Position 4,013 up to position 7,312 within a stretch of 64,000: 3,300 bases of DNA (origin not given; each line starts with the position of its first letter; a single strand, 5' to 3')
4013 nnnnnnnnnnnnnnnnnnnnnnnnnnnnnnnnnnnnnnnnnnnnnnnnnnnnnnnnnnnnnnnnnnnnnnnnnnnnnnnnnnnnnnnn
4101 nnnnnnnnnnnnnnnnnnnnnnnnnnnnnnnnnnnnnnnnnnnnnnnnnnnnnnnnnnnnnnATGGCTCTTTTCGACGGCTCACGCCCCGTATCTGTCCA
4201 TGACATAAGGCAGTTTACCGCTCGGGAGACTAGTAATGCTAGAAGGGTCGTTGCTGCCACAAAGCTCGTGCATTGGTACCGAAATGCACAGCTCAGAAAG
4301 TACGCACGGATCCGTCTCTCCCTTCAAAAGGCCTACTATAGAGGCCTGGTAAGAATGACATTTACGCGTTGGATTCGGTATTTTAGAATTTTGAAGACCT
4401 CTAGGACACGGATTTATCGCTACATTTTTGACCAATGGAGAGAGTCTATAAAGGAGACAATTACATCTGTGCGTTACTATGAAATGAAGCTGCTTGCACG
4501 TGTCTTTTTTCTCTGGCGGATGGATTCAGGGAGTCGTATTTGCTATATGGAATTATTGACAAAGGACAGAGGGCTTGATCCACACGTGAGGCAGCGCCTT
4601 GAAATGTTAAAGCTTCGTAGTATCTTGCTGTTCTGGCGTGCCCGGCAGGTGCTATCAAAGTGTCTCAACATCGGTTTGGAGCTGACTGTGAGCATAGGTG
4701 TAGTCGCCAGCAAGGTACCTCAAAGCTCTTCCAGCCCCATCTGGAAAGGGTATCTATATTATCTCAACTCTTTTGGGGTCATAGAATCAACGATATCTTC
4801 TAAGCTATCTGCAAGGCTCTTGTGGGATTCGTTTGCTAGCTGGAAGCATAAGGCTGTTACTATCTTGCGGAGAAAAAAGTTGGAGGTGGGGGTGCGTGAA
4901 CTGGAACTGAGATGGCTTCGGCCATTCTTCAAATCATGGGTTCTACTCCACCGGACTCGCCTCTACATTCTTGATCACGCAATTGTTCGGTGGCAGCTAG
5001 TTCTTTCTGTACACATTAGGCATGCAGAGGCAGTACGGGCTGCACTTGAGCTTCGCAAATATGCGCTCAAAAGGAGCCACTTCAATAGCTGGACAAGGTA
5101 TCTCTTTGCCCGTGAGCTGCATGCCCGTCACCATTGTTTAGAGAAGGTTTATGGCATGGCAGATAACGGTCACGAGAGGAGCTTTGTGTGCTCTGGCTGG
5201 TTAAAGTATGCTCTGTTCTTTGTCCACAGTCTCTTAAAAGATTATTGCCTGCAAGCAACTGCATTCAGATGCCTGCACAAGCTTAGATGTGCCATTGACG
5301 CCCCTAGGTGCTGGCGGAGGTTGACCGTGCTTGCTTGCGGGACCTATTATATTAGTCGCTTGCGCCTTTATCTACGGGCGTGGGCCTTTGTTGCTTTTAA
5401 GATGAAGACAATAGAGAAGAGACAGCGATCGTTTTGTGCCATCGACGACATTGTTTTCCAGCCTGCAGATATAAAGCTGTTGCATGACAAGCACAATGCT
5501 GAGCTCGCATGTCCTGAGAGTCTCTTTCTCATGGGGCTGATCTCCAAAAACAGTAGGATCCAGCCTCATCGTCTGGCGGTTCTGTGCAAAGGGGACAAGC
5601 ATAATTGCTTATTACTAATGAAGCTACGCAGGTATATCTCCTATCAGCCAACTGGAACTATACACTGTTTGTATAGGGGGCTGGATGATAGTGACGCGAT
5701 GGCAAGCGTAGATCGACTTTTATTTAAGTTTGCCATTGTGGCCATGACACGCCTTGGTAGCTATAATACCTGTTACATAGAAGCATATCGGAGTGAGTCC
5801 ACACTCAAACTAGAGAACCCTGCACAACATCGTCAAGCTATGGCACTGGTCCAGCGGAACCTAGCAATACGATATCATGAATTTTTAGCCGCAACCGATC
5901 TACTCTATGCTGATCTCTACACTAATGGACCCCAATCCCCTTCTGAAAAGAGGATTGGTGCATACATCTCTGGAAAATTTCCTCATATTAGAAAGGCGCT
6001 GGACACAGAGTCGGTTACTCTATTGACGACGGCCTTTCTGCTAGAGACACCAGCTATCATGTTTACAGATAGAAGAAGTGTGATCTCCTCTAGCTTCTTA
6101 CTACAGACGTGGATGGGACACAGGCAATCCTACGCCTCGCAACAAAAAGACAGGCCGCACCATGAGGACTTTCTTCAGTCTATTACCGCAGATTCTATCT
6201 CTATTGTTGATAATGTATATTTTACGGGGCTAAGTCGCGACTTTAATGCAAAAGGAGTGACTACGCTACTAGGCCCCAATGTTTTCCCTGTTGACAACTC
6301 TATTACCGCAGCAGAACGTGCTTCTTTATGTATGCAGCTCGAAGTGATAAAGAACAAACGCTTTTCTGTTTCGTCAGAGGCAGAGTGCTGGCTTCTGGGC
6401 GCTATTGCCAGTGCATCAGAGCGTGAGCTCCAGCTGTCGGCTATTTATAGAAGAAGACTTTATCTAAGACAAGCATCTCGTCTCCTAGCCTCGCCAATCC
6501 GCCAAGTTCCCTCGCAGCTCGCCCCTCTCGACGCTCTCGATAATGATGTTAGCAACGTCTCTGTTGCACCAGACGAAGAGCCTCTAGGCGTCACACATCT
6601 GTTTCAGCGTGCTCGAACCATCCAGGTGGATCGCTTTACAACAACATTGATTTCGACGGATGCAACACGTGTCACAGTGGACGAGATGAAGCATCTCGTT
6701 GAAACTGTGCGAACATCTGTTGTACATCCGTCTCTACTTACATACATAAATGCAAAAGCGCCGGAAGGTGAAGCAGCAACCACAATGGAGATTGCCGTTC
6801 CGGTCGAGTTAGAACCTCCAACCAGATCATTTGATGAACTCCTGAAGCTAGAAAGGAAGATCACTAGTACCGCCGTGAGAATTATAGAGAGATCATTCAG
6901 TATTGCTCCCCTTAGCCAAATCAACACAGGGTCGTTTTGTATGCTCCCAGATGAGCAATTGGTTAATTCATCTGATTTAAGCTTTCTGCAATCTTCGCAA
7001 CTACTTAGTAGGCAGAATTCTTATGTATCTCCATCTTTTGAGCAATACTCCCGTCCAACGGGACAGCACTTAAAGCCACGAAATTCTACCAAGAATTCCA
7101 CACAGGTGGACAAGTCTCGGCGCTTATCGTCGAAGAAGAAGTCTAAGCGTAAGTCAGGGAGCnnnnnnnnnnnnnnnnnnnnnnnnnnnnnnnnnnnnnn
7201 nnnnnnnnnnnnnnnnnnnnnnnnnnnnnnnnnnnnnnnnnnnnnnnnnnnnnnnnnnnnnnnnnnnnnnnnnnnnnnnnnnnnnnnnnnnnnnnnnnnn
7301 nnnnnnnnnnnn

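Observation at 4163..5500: Giant protein opens with an array of Sfi1-like Trp repeats (candidate centrin-binding / basal-body protein)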

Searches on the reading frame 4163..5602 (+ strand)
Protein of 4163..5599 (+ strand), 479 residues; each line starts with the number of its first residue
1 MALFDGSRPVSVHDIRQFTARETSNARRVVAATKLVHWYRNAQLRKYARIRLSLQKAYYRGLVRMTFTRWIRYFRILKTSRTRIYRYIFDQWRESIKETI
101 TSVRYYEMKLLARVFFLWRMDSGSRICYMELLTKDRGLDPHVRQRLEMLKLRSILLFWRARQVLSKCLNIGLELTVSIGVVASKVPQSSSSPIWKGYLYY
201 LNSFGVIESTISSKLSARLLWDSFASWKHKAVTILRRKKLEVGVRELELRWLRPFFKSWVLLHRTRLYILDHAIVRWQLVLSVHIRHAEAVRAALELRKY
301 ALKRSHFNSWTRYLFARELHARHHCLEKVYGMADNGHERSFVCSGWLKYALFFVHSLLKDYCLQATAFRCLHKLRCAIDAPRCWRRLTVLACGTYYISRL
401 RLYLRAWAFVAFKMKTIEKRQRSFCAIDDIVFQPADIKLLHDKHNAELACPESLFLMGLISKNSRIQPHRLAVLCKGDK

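Call 4: search_protein_families(library=pfam, proteins=[window:4163-5600:+], max_evalue=10)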
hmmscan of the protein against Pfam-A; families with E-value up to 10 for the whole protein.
window:4163-5600:+ (479 aa): 1 family
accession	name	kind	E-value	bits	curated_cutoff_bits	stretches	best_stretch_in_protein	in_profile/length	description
PF23480.1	YGL204C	-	0.05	14.5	27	1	14-42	47-73/101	YGL204C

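Call 7: find_homologous_proteins(query=window:4163-5599:+, max_evalue=0.001)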
Query window:4163-5599:+: 8000 candidates shared short words with the query, none scored E <= 0.001.

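Call 19: search_solved_structures(query=window:4163-5512:+, max_evalue=10, show_alignments=3)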
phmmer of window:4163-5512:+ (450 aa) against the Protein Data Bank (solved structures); distinct sequences matched with E-value up to 10: 1.
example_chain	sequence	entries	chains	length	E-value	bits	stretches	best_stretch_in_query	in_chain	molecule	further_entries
9rje_A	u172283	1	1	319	1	11.7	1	130-175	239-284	Histone deacetylase domain-containing protein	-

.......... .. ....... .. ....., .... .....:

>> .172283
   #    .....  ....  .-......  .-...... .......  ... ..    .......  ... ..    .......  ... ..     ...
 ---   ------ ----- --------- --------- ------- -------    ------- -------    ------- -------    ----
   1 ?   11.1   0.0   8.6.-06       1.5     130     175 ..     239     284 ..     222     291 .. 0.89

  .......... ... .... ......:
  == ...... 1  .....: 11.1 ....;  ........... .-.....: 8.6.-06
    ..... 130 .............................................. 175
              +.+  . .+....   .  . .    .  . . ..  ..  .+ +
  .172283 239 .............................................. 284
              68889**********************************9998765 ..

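Call 33: predict_structure(alignment_id=A2)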
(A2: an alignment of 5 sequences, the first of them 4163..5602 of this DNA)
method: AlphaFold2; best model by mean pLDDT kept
length: 480 residues; sequences in the alignment: 5
mean_pLDDT: 37.5   pTM: 0.25
mean pLDDT of the five models: 37.5, 36.1, 35.0, 34.7, 33.4
residues with pLDDT >= 90: 0; 70-90: 5; 50-70: 41; < 50: 434
segments of 3 or more residues with pLDDT < 50: 1-151, 203-480
pLDDT, mean of each block of 10 residues (from residue 1): 28 38 36 29 32 36 41 44 40 37 30 26 28 35 44 53 65 65 68 53 40 37 39 31 29 33 32 28 28 33 32 38 33 24 32 35 42 35 34 40 43 39 30 37 43 39 36 30
secondary structure, 60 per line:
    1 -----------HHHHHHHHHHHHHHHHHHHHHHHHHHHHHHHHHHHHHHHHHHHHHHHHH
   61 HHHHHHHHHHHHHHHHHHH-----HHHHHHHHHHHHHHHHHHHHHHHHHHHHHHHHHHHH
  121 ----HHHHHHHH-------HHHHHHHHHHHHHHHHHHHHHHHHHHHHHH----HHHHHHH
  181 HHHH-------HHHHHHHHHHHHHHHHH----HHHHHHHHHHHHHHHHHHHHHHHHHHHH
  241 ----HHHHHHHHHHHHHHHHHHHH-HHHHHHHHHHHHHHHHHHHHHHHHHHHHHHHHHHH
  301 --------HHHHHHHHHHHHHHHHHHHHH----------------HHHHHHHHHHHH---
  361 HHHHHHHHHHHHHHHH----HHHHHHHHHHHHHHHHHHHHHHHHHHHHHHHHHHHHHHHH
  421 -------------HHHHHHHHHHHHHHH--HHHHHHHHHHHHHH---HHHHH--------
elements in order: H12-79 H85-120 H125-132 H140-169 H174-184 H192-208 H213-240 H245-264 H266-300 H309-329 H346-357 H361-376 H381-420 H434-448 H451-464 H468-472

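Call 63: fold_search(model_id=the predicted structure, library=pdb)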
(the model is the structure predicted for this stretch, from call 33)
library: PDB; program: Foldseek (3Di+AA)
matches with E <= 10: 16; with E <= 0.001: 0
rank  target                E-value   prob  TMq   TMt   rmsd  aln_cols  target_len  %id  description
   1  4hnw_A                3.0e+00  0.02  0.10  0.07  26.1       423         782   13  The NatA Acetyltransferase Complex Bound To Inositol Hexakisphosphate (released 2014-03-26)
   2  6r6h_B                3.2e+00  0.04  0.12  0.13  21.3       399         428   14  Structural basis of Cullin-2 RING E3 ligase regulation by the COP9 signalosome (released 2019-08-28)
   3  8iyj_B2               4.1e+00  0.02  0.09  0.11  63.1       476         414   15  Cryo-EM structure of the 48-nm repeat doublet microtubule from mouse sperm (released 2023-07-05)
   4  4kvm_B                4.8e+00  0.03  0.11  0.09  20.0       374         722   13  The NatA (Naa10p/Naa15p) amino-terminal acetyltransferase complex bound to a bisubstrate analog (released 2013-07-31)
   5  4xnh_A                5.0e+00  0.02  0.11  0.08  22.3       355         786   14  Crystal structure of yeast N-terminal acetyltransferase NatE (IP6) in complex with a bisubstrate (released 2016-07-20)
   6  6nbi_R                5.3e+00  0.03  0.10  0.12  23.6       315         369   15  Cryo-EM structure of parathyroid hormone receptor type 1 in complex with a long-acting parathyroid hormone analog and  (released 2019-04-17)
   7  6zpg                  6.1e+00  0.02  0.15  0.16  22.8       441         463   14  Kinesin binding protein (KBP) (released 2020-12-30)
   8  4hny_A                7.5e+00  0.01  0.09  0.07  22.1       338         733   15  Apo N-terminal acetyltransferase complex A (released 2014-03-26)
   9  7ado_B                7.9e+00  0.02  0.11  0.17  21.3       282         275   16  Cryo-EM structure of human ER membrane protein complex in lipid nanodiscs (released 2020-12-02)
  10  6o07_A                7.9e+00  0.02  0.12  0.09  21.8       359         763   12  Structure and mechanism of acetylation by the N-terminal dual enzyme NatA/Naa50 complex (released 2019-06-12)
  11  4kvm_A                8.4e+00  0.02  0.12  0.09  20.1       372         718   12  The NatA (Naa10p/Naa15p) amino-terminal acetyltransferase complex bound to a bisubstrate analog (released 2013-07-31)
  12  6ejq_F                8.8e+00  0.06  0.11  0.31  14.0       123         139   15  Crystal structure of a C-terminally truncated small terminase protein from the thermophilic bacteriophage G20c (released 2018-10-10)
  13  7xn7_q                8.8e+00  0.02  0.12  0.08  19.6       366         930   13  RNA polymerase II elongation complex containing Spt4/5, Elf1, Spt6, Spn1 and Paf1C (released 2022-09-07)
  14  2y4u                  9.3e+00  0.02  0.11  0.12  24.5       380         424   12  Crystal structure of human P58(IPK) in space group P312 (released 2011-08-10)
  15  5gnc                  9.7e+00  0.03  0.11  0.09  18.8       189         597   16  Crystal structure of Phytophthora. sojae PSR2 (released 2017-08-16)
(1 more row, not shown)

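Call 69: find_related_loci(query=A2, collection=metagenome_contigs, flank=3000)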
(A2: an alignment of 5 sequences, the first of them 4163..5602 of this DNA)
Query A2 (480 aa) in metagenome_contigs; peptide patterns used: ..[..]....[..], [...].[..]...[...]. (x = any residue, [..] = any of these).
223 stretches matched a pattern, but none encodes a relative of the query by tblastn (E <= 1e-3).

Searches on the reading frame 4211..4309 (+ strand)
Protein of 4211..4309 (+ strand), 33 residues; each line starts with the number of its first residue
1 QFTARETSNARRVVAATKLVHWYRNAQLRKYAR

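Call 34: search_protein_representatives(alignment_id=A1)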
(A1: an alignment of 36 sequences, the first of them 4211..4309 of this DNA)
Query: 36 sequences, 33 profile positions. Proteins with E-value up to 0.001 (for the whole library): 2; up to 1e-10: 2; up to 1e-30: 1. The best 2 are listed.
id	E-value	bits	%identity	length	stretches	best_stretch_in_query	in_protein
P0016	8.3e-31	118.8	-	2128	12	2-32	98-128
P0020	1.2e-12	62.3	-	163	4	2-32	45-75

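Call 36: search_solved_structures(query=A1, max_evalue=10, show_alignments=5)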
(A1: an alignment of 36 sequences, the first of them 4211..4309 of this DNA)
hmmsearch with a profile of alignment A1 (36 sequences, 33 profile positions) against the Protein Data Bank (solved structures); distinct sequences matched with E-value up to 10: 1.
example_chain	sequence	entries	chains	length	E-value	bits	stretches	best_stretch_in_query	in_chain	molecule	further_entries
9hqi_A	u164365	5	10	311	1.8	11.9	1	4-32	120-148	(+)-T-muurolol synthase ((2E,6E)-farnesyl diphosphate cyclizing)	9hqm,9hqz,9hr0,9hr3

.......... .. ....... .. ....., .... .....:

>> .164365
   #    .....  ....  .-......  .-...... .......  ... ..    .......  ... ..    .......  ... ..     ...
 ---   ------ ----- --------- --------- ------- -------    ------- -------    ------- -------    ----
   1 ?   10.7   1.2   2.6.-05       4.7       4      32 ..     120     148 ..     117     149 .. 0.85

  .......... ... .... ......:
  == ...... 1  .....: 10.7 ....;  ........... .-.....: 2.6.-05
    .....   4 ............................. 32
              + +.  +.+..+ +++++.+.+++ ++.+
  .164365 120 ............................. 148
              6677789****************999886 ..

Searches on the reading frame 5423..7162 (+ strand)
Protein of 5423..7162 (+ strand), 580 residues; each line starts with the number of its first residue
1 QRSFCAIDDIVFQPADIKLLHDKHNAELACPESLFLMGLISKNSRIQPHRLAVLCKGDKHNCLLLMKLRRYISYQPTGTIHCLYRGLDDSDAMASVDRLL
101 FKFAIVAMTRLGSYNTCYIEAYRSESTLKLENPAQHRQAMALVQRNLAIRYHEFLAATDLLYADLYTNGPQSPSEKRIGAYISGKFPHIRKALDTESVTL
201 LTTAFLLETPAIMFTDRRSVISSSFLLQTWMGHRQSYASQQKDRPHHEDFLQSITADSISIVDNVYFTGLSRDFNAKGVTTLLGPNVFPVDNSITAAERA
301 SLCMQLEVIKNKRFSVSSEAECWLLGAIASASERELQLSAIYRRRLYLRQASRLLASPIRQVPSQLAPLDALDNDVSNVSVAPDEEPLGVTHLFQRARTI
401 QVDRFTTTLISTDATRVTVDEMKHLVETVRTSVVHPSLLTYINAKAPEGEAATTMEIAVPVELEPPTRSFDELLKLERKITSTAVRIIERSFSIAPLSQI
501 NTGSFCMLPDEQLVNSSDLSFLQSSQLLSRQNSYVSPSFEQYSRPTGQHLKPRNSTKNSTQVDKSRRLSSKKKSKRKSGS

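Call 59: predict_structure(alignment_id=A3)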
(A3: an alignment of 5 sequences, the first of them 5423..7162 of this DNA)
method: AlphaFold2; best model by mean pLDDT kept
length: 580 residues; sequences in the alignment: 5
mean_pLDDT: 29.6   pTM: 0.17
mean pLDDT of the five models: 29.6, 28.1, 27.6, 27.4, 27.1
residues with pLDDT >= 90: 0; 70-90: 0; 50-70: 0; < 50: 580
segments of 3 or more residues with pLDDT < 50: 1-580
pLDDT, mean of each block of 10 residues (from residue 1): 25 29 31 32 33 32 36 36 36 38 32 28 28 33 33 32 32 36 36 34 31 25 27 27 28 23 25 28 30 34 34 28 28 28 26 27 28 25 26 26 23 27 28 28 29 26 31 30 26 25 24 27 28 26 27 31 33 37
secondary structure, 60 per line:
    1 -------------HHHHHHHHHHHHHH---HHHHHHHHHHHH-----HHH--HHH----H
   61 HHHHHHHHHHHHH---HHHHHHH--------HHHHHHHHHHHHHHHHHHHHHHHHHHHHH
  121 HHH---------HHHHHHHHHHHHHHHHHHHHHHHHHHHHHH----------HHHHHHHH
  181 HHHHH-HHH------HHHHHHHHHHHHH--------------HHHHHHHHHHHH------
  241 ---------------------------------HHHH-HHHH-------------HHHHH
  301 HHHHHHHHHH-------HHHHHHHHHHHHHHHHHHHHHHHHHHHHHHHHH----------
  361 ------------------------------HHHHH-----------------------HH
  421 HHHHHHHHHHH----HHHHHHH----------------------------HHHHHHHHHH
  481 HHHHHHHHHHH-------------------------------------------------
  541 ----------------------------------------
elements in order: H14-27 H31-42 H60-73 H77-83 H92-123 H133-162 H173-185 H196-208 H223-234 H274-277 H279-282 H296-310 H318-350 H391-395 H419-431 H436-442 H471-491
